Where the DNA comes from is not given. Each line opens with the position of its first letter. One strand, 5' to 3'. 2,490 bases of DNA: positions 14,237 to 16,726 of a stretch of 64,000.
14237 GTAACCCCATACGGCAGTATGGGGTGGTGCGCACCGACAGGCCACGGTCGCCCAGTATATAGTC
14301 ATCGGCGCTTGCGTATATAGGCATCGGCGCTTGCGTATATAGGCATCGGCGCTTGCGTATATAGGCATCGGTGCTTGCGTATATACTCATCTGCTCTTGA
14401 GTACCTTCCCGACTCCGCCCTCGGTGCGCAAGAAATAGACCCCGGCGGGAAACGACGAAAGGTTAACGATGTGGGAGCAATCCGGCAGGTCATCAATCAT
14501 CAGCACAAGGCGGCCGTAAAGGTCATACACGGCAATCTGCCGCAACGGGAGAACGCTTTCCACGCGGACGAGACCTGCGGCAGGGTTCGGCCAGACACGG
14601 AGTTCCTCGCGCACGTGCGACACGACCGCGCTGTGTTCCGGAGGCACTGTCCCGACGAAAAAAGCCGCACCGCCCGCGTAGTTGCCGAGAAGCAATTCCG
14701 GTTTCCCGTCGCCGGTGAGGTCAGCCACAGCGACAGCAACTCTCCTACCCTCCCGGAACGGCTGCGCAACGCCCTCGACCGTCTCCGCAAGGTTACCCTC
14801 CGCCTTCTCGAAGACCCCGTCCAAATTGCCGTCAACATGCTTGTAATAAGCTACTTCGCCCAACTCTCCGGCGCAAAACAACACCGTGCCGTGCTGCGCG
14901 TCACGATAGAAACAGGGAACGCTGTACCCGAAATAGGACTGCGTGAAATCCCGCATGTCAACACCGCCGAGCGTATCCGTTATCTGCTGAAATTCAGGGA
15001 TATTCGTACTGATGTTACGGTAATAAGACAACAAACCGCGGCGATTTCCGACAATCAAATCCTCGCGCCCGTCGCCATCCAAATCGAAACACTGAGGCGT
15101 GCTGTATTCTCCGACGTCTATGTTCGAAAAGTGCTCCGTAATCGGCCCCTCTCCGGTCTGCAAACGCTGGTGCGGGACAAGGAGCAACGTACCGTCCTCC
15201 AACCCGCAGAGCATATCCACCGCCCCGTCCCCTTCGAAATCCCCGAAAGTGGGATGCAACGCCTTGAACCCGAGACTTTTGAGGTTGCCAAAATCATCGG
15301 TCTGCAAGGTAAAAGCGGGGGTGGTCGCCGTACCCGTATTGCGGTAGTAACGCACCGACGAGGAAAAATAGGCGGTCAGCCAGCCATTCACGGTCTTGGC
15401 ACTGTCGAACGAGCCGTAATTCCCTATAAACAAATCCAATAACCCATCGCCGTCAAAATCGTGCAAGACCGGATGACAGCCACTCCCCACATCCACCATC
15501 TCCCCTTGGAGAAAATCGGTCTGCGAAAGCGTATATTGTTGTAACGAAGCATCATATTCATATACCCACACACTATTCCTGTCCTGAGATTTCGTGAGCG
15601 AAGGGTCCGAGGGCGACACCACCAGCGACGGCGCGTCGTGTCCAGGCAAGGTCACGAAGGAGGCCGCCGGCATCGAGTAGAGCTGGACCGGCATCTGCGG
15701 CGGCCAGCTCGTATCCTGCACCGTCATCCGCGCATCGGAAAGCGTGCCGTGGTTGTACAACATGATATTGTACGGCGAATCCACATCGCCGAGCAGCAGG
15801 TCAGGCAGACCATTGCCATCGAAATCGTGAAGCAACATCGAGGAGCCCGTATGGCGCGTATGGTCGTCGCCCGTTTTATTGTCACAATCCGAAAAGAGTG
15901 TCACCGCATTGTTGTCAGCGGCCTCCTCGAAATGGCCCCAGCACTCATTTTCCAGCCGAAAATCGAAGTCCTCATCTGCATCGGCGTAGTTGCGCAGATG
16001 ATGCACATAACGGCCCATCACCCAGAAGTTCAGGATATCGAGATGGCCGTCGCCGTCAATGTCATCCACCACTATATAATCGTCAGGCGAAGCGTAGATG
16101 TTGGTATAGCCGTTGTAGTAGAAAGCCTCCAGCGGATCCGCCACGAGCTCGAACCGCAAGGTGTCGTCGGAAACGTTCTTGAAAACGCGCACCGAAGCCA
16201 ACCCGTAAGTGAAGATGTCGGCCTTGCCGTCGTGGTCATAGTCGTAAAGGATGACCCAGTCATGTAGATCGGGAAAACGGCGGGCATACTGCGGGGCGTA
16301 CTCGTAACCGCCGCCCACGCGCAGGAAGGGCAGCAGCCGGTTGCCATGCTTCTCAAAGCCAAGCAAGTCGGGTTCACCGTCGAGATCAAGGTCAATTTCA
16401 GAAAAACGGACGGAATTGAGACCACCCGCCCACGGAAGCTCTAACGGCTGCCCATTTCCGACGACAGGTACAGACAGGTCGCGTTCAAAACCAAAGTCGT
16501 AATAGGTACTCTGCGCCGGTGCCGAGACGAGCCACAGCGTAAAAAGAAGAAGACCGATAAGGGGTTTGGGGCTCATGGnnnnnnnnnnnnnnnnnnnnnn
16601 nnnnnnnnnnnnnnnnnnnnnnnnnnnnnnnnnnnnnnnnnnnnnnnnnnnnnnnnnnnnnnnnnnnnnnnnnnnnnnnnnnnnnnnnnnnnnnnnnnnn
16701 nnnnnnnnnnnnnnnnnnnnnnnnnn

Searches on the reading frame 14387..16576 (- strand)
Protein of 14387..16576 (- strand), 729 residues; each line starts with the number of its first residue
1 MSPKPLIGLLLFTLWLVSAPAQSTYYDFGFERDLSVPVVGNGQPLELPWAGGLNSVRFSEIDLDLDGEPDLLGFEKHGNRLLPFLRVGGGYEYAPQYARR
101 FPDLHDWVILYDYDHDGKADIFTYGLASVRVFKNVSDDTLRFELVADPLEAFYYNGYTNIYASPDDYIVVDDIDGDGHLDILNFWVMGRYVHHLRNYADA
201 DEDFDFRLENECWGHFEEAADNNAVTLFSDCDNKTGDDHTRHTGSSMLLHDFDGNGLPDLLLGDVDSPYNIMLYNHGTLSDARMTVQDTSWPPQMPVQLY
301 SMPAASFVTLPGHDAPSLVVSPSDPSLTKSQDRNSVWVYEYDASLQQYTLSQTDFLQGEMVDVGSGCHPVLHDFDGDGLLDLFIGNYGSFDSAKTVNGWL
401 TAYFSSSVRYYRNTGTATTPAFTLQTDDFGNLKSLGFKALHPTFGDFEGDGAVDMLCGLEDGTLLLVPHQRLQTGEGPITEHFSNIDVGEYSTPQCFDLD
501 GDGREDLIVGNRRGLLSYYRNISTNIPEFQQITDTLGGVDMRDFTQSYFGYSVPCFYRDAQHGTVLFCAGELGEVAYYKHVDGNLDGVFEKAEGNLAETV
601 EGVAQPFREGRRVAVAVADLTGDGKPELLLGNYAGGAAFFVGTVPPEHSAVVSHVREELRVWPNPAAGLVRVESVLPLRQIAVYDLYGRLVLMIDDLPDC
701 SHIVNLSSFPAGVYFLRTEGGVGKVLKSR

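Call 7: search_protein_families(library=pfam, proteins=[window:14387-16576:-], max_evalue=0.01)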
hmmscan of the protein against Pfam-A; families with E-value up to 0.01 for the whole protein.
window:14387-16576:- (729 aa): 5 families
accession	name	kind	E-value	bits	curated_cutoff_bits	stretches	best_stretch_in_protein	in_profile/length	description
PF13517.12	FG-GAP_3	-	9.2e-28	97.1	26.9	3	373-456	1-60/61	FG-GAP-like repeat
PF01839.29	FG-GAP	-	2.5e-16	59.6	22.1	2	614-636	4-26/37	FG-GAP repeat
PF18962.6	Por_Secre_tail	-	7.3e-07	29.8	27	1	661-725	1-69/75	Secretion system C-terminal sorting domain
PF23743.1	Beta-prop_BBS7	-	5e-06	26.5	27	1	448-525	180-255/299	BBS7 beta-propeller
PF14783.12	BBS2_Mid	-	0.0008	19.9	27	0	495-517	84-106/108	Ciliary BBSome complex subunit 2, middle region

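Call 12: find_encoding_contigs(protein=window:14390-16576:-, flank=6000, max_places=10)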
Protein window:14390-16576:- (729 aa): 10 contigs read that carry it; 7 places shown.
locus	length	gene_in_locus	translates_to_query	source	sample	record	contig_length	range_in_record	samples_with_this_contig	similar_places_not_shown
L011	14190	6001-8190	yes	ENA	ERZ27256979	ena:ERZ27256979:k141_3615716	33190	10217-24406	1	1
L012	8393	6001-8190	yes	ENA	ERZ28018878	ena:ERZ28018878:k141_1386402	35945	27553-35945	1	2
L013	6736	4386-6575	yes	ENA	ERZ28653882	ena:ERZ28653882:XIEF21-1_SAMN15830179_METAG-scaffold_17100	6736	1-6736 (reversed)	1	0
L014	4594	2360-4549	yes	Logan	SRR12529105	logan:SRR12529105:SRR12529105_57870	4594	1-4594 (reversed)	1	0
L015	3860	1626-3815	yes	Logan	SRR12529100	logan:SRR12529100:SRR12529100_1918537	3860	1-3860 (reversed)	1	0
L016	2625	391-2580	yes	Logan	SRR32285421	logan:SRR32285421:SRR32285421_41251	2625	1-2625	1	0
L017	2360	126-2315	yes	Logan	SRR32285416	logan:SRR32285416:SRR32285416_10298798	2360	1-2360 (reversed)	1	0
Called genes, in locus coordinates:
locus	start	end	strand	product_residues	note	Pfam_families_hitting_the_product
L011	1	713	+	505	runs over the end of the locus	PF04963:Sigma54_CBD, PF04552:Sigma54_DBD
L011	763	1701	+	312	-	PF02588:YitT_membrane, PF10035:DUF2179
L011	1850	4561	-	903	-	PF17517:IgGFc_binding, PF18911:PKD_4, PF00801:PKD, PF13585:CHU_C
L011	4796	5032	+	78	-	-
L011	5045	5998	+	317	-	PF01551:Peptidase_M23, PF01476:LysM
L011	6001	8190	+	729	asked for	PF01839:FG-GAP (faint), PF23743:Beta-prop_BBS7 (faint), PF13517:FG-GAP_3 (weak), PF18962:Por_Secre_tail (weak)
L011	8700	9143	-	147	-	-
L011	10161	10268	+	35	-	-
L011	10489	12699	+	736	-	PF03993:DUF349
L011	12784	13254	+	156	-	PF09917:DUF2147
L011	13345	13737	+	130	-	PF01479:S4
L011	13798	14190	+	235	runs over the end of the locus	PF13367:PrsW-protease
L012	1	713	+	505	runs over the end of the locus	PF04963:Sigma54_CBD, PF04552:Sigma54_DBD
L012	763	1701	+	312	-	PF02588:YitT_membrane, PF10035:DUF2179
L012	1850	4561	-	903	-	PF17517:IgGFc_binding, PF18911:PKD_4, PF00801:PKD, PF13585:CHU_C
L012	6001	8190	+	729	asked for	PF01839:FG-GAP (faint), PF23743:Beta-prop_BBS7 (faint), PF13517:FG-GAP_3 (weak), PF18962:Por_Secre_tail (weak)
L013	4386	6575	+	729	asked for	PF01839:FG-GAP (faint), PF23743:Beta-prop_BBS7 (faint), PF13517:FG-GAP_3 (weak), PF18962:Por_Secre_tail (weak)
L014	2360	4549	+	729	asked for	PF01839:FG-GAP (faint), PF23743:Beta-prop_BBS7 (faint), PF13517:FG-GAP_3 (weak), PF18962:Por_Secre_tail (weak)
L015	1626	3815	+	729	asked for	PF01839:FG-GAP (faint), PF23743:Beta-prop_BBS7 (faint), PF13517:FG-GAP_3 (weak), PF18962:Por_Secre_tail (weak)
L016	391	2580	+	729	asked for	PF01839:FG-GAP (faint), PF23743:Beta-prop_BBS7 (faint), PF13517:FG-GAP_3 (weak), PF18962:Por_Secre_tail (weak)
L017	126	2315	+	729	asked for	PF01839:FG-GAP (faint), PF23743:Beta-prop_BBS7 (faint), PF13517:FG-GAP_3 (weak), PF18962:Por_Secre_tail (weak)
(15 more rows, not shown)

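Call 52: find_homologous_proteins(query=window:14390-16576:-, max_evalue=1e-30)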
Query window:14390-16576:- (729 aa): 1429 proteins with E <= 1e-30 among 8000 candidates; the best 120 are listed.
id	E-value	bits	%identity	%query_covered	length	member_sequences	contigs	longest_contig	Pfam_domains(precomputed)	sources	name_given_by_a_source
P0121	0.0e+0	1671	97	100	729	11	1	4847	PF01839.30,PF13517.13,PF18962.8,PF23743.2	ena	-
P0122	0.0e+0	1501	87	100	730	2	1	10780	PF01839.30,PF13517.13,PF18962.8,PF23743.2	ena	-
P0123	0.0e+0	1481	87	99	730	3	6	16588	PF01839.30,PF13517.13,PF18962.8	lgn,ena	-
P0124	0.0e+0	1378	81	99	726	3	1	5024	PF01839.30,PF13517.13,PF18962.8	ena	-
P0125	0.0e+0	1377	79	100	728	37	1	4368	PF01839.30,PF13517.13,PF18962.8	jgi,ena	-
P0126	0.0e+0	1370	79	100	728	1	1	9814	PF01839.30,PF13517.13,PF18962.8,PF23743.2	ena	-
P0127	0.0e+0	1368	79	100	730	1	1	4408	PF01839.30,PF13517.13,PF18962.8,PF23743.2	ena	-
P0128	0.0e+0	1368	79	100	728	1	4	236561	PF01839.30,PF13517.13,PF18962.8,PF23743.2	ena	-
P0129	0.0e+0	1365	79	100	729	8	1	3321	PF01839.30,PF13517.13,PF18962.8,PF23743.2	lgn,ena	-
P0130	0.0e+0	1364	79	100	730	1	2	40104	PF01839.30,PF13517.13,PF18962.8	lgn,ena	-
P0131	0.0e+0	1353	79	97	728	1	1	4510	PF01839.30,PF13517.13,PF18962.8,PF14783.13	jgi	-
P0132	0.0e+0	1344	77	100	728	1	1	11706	PF01839.30,PF13517.13,PF18962.8,PF23743.2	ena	-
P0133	0.0e+0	1336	78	97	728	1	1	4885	PF01839.30,PF13517.13,PF18962.8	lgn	-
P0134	0.0e+0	1334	77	100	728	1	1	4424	PF01839.30,PF13517.13,PF18962.8,PF23743.2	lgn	-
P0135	0.0e+0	1333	77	100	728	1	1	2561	PF01839.30,PF13517.13,PF18962.8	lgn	-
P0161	0.0e+0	1302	76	99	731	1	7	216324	PF01839.30,PF13517.13,PF18962.8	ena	-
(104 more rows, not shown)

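Call 53: find_encoding_contigs(protein=P0123, flank=7000, max_places=4)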
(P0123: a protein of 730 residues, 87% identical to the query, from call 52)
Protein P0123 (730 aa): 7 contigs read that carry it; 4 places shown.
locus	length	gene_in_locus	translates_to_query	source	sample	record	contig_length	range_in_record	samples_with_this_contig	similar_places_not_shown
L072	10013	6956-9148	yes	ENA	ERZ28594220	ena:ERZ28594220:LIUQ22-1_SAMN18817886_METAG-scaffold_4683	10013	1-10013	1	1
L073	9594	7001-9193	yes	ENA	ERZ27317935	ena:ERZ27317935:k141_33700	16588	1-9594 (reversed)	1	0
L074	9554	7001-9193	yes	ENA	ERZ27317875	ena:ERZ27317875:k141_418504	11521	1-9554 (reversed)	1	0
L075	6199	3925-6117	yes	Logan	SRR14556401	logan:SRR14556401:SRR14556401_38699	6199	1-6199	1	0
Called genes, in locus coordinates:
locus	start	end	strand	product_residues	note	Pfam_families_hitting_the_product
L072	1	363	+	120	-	?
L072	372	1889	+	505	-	PF04963:Sigma54_CBD, PF04552:Sigma54_DBD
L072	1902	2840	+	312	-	PF02588:YitT_membrane, PF10035:DUF2179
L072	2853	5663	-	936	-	PF17517:IgGFc_binding, PF00801:PKD (weak), PF18911:PKD_4, PF13585:CHU_C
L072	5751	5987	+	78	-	-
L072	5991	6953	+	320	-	PF01551:Peptidase_M23, PF01476:LysM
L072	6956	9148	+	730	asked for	PF01839:FG-GAP (faint), PF13517:FG-GAP_3, PF18962:Por_Secre_tail (weak)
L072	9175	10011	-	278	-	?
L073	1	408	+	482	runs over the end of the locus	PF01336:tRNA_anti-codon, PF00152:tRNA-synt_2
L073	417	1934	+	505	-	PF04963:Sigma54_CBD, PF04552:Sigma54_DBD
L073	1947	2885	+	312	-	PF02588:YitT_membrane, PF10035:DUF2179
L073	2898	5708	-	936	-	PF17517:IgGFc_binding, PF00801:PKD (weak), PF18911:PKD_4, PF13585:CHU_C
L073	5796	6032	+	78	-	-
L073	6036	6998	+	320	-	PF01551:Peptidase_M23, PF01476:LysM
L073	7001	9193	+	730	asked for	PF01839:FG-GAP (faint), PF13517:FG-GAP_3, PF18962:Por_Secre_tail (weak)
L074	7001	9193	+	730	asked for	PF01839:FG-GAP (faint), PF13517:FG-GAP_3, PF18962:Por_Secre_tail (weak)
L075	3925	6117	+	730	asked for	PF01839:FG-GAP (faint), PF13517:FG-GAP_3, PF18962:Por_Secre_tail (weak)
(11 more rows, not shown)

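Call 54: find_encoding_contigs(protein=P0128, flank=7000, max_places=2)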
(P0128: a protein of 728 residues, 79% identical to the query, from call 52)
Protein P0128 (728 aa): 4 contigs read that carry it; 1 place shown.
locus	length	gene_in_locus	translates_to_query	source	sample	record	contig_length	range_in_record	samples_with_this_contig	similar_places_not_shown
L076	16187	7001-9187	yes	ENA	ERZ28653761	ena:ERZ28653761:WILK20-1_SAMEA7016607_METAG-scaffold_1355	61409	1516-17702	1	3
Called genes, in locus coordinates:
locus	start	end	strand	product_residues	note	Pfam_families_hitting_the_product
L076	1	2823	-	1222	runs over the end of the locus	PF00041:fn3 (weak), PF16656:Pur_ac_phosph_N (faint), PF21605:CRLF2-like_D2 (faint), PF00041:fn3, PF00041:fn3, PF00629:MAM, PF00041:fn3, PF18962:Por_Secre_tail, +2 more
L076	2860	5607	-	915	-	PF17517:IgGFc_binding, PF00801:PKD (weak), PF18911:PKD_4, PF13585:CHU_C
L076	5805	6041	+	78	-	-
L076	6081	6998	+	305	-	PF01551:Peptidase_M23, PF01476:LysM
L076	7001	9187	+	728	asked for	PF01839:FG-GAP (faint), PF23743:Beta-prop_BBS7 (faint), PF13517:FG-GAP_3 (weak), PF18962:Por_Secre_tail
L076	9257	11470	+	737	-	PF03993:DUF349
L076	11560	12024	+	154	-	PF09917:DUF2147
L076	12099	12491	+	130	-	PF01479:S4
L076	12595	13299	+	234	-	PF13367:PrsW-protease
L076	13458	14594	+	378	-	-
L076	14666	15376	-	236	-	PF20582:UPF0758_N, PF04002:RadC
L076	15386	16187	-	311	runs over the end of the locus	PF01882:DUF58, PF13519:VWA_2 (faint)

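Call 55: find_encoding_contigs(protein=P0161, flank=7000, max_places=2)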
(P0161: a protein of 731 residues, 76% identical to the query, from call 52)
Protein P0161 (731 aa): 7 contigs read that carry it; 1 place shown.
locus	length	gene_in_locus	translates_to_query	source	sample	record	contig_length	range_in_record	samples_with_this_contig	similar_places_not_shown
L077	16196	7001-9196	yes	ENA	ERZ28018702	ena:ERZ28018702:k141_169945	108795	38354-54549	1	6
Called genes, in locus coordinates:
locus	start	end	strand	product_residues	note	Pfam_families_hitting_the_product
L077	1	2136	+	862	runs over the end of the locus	PF22666:Glyco_hydro_2_N2, PF00703:Glyco_hydro_2 (weak), PF17786:Mannosidase_ig, PF17753:Ig_mannosidase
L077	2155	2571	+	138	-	PF05708:Peptidase_C92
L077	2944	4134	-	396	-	PF00155:Aminotran_1_2, PF00266:Aminotran_5 (faint)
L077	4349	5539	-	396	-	PF01306:LacY_symp (weak), PF07690:MFS_1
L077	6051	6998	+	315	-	PF01551:Peptidase_M23, PF01476:LysM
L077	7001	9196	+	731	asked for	PF01839:FG-GAP (faint), PF13517:FG-GAP_3, PF18962:Por_Secre_tail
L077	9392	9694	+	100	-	-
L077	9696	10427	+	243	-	PF00005:ABC_tran, PF13304:AAA_21 (faint)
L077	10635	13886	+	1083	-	PF07719:TPR_2 (faint), PF13181:TPR_8 (faint), PF13424:TPR_12 (faint), PF00515:TPR_1 (faint)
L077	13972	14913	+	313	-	PF01264:Chorismate_synt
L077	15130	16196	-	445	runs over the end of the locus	PF02321:OEP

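Call 61: find_encoding_contigs(protein=P0122, flank=9000, max_places=3)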
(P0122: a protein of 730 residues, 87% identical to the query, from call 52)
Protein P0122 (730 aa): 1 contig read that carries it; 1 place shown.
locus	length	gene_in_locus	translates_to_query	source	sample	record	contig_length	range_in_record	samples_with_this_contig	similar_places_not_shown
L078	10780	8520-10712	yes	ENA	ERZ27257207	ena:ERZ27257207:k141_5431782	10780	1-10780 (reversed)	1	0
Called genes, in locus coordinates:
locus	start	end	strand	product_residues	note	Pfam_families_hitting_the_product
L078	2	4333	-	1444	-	?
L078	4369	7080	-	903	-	PF17517:IgGFc_binding, PF18911:PKD_4, PF00801:PKD (weak), PF13585:CHU_C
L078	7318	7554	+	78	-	-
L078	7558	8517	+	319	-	PF01551:Peptidase_M23, PF01476:LysM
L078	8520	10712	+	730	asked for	PF01839:FG-GAP (faint), PF23743:Beta-prop_BBS7 (faint), PF13517:FG-GAP_3, PF18962:Por_Secre_tail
